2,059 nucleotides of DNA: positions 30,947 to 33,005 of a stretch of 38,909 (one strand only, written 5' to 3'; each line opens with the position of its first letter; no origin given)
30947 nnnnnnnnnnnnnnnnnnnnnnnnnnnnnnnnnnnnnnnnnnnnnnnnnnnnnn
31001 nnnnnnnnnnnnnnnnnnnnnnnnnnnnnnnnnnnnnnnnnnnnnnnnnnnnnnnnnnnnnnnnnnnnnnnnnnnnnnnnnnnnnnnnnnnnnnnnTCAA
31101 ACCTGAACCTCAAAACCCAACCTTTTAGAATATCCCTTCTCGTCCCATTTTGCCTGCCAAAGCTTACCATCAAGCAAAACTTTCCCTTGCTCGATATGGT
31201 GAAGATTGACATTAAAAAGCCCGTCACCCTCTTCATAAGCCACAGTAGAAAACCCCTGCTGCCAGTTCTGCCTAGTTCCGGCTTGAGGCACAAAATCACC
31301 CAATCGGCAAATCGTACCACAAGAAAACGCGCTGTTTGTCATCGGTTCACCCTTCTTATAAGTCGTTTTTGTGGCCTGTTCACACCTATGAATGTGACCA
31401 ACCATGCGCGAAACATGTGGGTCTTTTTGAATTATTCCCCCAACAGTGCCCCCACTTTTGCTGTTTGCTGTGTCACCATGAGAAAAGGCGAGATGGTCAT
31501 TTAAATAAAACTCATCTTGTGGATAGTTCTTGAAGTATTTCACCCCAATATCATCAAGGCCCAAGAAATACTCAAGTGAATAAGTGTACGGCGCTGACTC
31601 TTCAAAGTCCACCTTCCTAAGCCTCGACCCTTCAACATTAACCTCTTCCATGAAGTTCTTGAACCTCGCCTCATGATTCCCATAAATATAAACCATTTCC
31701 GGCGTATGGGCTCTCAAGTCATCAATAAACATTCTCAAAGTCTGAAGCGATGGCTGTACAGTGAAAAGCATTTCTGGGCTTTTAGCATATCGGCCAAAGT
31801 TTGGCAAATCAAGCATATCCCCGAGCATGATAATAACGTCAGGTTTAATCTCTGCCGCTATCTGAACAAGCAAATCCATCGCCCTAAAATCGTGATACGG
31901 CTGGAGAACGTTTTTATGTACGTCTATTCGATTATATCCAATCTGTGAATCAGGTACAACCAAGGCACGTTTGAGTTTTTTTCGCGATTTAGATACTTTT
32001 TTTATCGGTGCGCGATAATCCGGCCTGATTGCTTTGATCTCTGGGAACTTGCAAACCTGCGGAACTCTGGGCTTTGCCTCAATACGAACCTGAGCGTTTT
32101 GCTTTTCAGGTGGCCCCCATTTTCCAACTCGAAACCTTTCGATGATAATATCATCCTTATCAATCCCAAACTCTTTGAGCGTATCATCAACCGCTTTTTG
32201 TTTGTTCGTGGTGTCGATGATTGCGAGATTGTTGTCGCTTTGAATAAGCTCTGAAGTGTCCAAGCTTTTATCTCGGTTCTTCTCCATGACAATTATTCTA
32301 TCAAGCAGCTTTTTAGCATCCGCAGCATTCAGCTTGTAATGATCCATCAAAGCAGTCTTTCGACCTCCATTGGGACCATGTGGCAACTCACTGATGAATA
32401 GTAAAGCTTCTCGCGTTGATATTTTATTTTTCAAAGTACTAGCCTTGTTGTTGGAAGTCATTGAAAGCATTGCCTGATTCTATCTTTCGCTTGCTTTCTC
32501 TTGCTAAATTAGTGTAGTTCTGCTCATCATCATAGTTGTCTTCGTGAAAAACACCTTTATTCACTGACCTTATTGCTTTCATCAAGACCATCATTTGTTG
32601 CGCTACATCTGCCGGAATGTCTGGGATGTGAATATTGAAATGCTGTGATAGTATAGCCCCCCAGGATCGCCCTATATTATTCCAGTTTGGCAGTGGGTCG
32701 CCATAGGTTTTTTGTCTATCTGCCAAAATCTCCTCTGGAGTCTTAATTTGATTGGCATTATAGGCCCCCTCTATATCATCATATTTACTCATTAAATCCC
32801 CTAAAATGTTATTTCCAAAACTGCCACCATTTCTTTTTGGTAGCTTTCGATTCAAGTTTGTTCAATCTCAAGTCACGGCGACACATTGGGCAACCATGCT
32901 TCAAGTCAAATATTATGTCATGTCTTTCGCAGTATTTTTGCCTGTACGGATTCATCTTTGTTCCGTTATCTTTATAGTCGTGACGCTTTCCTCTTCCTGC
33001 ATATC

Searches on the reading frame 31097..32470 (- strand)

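Call 25: search_protein_families(library=phrogs, proteins=[window:31097-32470:-], max_evalue=0.00001)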
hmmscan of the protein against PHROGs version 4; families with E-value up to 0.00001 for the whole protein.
window:31097-32470:- (457 aa): 2 families
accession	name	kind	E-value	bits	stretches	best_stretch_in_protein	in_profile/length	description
phrog_20266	-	other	1.8e-47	163.2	1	160-441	157-447/450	metallo-phosphoesterase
phrog_221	-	other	1e-25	91.8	1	76-440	23-363/367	metallo-phosphoesterase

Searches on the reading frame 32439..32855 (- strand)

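Call 25: search_protein_families(library=phrogs, proteins=[window:32439-32855:-], max_evalue=0.00001)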
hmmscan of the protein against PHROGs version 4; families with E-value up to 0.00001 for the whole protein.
window:32439-32855:- (138 aa): 2 families
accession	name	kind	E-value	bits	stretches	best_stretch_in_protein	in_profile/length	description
phrog_474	-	other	2.9e-11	44.8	1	41-124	138-213/274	phosphofructokinase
phrog_1167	-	other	2.6e-08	35.3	1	43-120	13-83/169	phosphofructokinase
